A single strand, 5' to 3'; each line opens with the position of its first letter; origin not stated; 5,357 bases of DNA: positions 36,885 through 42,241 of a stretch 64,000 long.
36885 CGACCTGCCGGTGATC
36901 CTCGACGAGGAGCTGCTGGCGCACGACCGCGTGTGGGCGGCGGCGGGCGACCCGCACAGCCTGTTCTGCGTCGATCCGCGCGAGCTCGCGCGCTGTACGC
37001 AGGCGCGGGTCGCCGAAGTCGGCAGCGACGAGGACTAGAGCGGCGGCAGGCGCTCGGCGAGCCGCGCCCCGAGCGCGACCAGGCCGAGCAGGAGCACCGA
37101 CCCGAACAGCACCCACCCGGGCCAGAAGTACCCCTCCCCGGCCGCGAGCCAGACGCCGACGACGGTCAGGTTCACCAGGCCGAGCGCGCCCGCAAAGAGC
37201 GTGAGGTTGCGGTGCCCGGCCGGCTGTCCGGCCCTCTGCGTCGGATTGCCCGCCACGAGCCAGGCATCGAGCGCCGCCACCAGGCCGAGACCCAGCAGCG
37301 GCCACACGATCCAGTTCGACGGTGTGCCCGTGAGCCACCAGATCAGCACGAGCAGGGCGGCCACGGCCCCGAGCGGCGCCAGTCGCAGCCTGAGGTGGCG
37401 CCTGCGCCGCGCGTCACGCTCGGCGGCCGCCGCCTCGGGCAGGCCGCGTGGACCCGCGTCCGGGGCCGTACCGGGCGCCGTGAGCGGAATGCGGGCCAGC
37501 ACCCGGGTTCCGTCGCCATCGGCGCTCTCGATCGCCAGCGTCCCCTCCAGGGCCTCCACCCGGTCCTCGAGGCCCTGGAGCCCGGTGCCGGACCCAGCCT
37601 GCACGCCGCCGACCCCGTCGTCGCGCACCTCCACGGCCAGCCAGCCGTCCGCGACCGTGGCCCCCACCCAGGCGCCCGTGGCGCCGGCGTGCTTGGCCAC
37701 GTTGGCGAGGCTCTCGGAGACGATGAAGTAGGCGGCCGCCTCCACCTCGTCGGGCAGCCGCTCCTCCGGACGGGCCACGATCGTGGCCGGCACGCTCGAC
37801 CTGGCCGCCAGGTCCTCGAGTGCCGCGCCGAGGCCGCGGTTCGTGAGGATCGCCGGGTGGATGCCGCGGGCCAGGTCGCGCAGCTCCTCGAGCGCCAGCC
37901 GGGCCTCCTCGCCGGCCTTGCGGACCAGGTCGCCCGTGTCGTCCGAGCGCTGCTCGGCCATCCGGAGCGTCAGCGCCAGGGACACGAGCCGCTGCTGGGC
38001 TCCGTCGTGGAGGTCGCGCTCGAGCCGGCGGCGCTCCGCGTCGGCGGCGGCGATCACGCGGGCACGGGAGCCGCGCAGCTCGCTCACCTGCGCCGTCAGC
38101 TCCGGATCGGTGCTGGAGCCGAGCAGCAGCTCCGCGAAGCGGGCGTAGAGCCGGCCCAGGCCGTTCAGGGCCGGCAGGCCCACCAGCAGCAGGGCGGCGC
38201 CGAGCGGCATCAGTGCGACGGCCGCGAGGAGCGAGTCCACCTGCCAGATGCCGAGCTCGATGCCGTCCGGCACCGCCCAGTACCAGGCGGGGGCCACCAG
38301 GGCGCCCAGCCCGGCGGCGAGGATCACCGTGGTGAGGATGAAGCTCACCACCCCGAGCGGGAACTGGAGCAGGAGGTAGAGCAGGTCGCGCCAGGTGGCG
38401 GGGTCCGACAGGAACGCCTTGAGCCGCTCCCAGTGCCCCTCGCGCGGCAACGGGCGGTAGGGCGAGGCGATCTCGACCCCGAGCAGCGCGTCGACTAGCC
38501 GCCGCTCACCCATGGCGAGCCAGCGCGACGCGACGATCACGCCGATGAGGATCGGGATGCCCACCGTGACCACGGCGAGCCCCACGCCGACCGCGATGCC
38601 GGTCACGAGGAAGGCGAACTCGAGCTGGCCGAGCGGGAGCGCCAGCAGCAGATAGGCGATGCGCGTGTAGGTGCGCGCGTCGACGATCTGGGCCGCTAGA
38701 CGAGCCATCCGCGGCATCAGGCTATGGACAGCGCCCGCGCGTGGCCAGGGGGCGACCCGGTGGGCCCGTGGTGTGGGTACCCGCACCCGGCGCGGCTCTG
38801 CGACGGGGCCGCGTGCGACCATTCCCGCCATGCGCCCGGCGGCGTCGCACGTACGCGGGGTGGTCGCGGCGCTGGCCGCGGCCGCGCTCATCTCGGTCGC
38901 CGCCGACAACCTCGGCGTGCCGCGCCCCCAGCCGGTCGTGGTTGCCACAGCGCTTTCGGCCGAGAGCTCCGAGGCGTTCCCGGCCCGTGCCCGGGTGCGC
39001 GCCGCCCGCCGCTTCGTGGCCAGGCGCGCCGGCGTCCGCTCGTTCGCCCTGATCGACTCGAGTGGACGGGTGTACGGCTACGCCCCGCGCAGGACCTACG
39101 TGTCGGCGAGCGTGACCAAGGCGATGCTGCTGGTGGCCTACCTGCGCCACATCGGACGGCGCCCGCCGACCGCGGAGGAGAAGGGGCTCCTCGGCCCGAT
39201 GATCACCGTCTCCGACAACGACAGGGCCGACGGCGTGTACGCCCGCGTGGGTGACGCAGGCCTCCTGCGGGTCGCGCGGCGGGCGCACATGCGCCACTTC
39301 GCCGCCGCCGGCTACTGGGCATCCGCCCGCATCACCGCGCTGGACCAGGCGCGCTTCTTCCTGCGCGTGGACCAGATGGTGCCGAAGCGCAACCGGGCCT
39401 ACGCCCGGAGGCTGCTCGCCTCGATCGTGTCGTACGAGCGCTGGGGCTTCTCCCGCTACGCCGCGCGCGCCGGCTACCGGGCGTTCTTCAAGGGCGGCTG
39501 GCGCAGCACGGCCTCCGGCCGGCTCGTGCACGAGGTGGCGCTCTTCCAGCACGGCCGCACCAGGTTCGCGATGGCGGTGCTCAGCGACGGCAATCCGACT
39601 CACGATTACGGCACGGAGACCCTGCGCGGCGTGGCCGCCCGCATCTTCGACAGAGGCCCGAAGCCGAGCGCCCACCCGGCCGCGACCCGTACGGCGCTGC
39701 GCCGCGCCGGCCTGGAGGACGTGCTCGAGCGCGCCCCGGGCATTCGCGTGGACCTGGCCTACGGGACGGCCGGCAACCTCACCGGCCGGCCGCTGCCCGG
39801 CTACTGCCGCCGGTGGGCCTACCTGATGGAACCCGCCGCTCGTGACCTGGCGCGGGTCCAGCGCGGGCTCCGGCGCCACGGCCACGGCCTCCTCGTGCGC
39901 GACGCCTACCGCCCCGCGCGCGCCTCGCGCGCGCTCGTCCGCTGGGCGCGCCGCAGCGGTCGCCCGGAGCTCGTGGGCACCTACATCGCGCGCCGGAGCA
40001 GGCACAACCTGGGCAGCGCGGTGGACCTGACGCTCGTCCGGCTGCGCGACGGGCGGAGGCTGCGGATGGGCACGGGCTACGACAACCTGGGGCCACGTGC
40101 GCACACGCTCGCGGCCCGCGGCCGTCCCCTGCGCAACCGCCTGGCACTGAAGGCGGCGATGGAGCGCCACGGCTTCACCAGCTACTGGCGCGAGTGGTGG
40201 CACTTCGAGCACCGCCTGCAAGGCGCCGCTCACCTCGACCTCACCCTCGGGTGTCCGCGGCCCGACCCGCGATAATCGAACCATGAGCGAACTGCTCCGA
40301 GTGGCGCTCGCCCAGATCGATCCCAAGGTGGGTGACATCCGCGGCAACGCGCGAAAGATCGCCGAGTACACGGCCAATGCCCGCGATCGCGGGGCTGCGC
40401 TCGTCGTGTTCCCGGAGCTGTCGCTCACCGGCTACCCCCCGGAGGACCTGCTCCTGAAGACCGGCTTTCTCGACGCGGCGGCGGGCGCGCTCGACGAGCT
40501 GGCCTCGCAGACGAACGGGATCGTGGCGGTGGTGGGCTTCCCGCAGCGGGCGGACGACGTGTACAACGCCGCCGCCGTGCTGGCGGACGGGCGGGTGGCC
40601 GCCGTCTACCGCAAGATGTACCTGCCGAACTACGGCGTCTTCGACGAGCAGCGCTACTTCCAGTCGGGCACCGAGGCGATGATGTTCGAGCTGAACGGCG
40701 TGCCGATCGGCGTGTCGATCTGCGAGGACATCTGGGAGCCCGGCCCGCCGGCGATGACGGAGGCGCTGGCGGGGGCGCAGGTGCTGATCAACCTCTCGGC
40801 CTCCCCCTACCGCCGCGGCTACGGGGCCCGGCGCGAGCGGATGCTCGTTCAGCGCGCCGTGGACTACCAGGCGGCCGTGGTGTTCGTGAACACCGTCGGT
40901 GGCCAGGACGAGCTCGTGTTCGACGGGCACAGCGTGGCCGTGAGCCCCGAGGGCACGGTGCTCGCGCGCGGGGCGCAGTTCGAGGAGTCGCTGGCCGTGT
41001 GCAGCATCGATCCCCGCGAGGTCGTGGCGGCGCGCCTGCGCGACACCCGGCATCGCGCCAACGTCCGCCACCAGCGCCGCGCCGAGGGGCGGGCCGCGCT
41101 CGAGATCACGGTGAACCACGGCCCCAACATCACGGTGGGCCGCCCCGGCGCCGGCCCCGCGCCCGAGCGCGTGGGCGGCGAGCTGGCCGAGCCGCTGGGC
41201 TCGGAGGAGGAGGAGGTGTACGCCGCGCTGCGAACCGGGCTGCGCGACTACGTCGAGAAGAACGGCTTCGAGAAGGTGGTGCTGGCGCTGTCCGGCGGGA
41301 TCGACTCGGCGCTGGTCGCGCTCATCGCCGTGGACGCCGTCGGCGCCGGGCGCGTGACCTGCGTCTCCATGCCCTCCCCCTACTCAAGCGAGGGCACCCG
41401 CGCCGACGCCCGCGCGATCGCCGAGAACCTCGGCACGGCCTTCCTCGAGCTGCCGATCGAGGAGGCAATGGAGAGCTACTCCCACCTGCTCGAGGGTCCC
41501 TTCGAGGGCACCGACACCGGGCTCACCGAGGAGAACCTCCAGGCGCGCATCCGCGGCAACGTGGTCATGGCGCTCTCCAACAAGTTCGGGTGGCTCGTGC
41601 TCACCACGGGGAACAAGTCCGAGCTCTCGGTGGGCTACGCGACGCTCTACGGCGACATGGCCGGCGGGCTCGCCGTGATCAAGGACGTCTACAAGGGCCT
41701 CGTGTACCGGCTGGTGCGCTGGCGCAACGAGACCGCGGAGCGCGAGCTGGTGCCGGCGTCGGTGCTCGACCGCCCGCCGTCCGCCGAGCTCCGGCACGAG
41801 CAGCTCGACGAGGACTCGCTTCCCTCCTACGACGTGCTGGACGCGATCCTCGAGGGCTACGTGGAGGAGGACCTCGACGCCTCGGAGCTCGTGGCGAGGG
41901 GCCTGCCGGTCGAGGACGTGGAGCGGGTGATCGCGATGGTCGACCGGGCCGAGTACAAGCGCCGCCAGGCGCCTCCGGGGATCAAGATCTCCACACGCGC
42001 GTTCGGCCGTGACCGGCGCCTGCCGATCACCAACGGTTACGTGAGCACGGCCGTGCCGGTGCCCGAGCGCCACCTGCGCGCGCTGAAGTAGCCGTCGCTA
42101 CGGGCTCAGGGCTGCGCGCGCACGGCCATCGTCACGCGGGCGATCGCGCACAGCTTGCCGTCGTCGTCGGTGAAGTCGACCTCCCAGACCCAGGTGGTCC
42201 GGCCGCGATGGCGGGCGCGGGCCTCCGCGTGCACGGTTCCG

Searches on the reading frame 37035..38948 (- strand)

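Call 39: search_protein_families(library=pfam, proteins=[window:37035-38948:-], max_evalue=0.00001)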
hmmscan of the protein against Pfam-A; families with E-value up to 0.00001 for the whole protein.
window:37035-38948:- (637 aa): 4 families
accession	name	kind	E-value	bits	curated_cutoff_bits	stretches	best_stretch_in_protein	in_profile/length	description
PF13796.11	Sensor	-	1e-39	136.6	28.2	1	99-276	1-162/162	Putative sensor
PF07730.19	HisKA_3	-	2.9e-09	37.8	24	1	305-366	1-66/68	Histidine kinase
PF02518.31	HATPase_c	-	2e-08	35.1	26.4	1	404-490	4-110/111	Histidine kinase-, DNA gyrase B-, and HSP90-like ATPase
PF13239.11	2TM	-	1.3e-07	32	24.8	1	509-566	3-59/79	2TM domain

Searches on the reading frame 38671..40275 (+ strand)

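Call 39: search_protein_families(library=pfam, proteins=[window:38671-40275:+], max_evalue=0.00001)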
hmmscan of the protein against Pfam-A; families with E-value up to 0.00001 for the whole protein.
window:38671-40275:+ (534 aa): 2 families
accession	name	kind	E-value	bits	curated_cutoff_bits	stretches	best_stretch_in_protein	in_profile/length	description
PF01427.22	Peptidase_M15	-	5.8e-26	91.9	27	1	346-515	3-185/199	D-ala-D-ala dipeptidase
PF13354.11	Beta-lactamase2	-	8.9e-08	32.2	22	0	173-304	78-213/214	Beta-lactamase enzyme family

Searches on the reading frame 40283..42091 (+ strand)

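Call 39: search_protein_families(library=pfam, proteins=[window:40283-42091:+], max_evalue=0.00001)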
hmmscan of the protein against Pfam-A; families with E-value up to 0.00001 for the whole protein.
window:40283-42091:+ (602 aa): 2 families
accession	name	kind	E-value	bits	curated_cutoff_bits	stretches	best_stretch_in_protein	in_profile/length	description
PF02540.23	NAD_synthase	-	1.5e-71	240.8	21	1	313-563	2-242/242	NAD synthase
PF00795.27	CN_hydrolase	-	2.7e-40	138.8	23.2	1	6-251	1-255/256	Carbon-nitrogen hydrolase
